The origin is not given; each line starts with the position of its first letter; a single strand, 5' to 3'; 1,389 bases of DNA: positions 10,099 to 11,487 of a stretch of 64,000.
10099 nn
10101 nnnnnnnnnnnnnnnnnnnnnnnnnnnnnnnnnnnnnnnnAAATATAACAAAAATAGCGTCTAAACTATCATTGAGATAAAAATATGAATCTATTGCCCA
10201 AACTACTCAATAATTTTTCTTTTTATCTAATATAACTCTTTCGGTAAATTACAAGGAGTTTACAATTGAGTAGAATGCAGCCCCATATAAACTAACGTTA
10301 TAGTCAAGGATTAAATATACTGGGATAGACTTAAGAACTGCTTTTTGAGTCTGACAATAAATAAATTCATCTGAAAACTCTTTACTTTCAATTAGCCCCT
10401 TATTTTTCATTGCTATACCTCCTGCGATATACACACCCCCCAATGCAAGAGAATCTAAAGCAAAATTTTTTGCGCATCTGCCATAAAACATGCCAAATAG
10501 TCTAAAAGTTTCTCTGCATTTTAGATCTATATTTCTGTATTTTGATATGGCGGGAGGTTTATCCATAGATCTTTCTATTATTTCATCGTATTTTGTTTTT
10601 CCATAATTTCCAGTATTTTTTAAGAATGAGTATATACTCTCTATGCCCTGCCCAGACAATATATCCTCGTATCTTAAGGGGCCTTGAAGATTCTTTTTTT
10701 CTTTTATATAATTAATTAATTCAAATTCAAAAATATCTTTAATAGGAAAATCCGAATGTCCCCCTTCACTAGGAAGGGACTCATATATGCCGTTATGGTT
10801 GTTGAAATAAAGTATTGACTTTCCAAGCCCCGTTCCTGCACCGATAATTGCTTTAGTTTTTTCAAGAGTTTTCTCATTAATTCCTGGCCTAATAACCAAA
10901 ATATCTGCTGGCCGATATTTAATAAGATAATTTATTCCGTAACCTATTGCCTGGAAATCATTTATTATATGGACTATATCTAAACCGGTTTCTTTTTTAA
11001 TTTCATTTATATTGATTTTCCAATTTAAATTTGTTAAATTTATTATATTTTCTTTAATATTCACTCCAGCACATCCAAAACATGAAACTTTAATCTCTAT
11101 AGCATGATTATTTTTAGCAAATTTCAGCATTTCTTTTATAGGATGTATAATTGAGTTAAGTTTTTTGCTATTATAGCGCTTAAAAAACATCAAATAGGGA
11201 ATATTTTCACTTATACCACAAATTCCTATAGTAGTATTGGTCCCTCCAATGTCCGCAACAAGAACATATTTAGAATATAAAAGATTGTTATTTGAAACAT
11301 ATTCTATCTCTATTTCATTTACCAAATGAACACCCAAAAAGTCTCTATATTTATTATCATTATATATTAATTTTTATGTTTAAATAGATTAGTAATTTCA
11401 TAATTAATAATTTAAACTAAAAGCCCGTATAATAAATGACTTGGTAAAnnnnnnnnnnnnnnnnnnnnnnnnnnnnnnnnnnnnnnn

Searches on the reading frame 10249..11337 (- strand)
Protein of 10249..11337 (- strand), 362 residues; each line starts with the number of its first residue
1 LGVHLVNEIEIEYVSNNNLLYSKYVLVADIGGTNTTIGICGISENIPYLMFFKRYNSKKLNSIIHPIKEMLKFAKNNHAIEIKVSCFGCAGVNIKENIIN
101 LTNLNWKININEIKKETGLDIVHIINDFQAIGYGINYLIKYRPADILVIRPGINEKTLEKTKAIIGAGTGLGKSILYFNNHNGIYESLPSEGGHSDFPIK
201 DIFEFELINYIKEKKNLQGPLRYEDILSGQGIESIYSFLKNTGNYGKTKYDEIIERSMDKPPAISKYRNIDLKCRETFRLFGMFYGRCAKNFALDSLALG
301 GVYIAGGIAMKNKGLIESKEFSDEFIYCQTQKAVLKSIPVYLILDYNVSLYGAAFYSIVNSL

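Call 12: search_protein_families(library=pfam, proteins=[window:10249-11337:-], max_evalue=0.001)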
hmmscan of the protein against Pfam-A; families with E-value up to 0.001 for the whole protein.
window:10249-11337:- (362 aa): 1 family
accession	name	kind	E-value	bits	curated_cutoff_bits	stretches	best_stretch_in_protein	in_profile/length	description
PF02685.22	Glucokinase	-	1.2e-72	245.1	22.1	1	26-356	1-310/314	Glucokinase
